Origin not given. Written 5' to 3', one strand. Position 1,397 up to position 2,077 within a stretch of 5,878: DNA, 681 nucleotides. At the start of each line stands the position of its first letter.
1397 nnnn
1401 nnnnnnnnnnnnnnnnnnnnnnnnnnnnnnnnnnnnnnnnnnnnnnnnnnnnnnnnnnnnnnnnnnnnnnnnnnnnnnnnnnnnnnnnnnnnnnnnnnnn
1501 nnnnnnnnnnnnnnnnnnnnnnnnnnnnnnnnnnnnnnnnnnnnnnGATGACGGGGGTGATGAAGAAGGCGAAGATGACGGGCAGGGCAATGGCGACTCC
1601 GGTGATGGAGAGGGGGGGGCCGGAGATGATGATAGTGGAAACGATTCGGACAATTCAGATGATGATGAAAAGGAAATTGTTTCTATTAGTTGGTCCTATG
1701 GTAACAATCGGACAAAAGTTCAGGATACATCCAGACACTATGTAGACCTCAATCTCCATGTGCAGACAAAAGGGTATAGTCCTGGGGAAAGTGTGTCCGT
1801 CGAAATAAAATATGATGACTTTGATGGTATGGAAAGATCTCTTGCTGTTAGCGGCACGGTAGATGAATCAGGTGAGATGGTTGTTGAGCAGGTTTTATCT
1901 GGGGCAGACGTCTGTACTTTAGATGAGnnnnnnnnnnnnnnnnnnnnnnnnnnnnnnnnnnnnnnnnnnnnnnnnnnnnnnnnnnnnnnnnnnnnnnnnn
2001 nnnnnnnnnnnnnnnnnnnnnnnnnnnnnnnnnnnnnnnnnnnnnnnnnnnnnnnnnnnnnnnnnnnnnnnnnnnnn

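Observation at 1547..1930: vgrG1 ends in an acidic linker plus an AT-rich domain of unknown function, likely a dedicated cargo-loading module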

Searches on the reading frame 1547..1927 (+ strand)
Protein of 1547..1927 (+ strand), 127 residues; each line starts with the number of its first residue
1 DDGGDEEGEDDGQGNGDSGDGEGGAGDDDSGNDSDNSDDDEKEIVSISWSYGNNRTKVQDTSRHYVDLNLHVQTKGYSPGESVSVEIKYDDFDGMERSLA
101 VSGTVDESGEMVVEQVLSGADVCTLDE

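Call 9: search_protein_families(library=pfam, proteins=[window:1547-1927:+], max_evalue=1)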
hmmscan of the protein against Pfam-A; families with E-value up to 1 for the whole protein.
window:1547-1927:+ (127 aa): 1 family
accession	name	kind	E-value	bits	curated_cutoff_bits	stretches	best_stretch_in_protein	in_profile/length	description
PF02752.27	Arrestin_C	-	0.14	12.9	27.7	1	65-90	4-29/137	Arrestin (or S-antigen), C-terminal domain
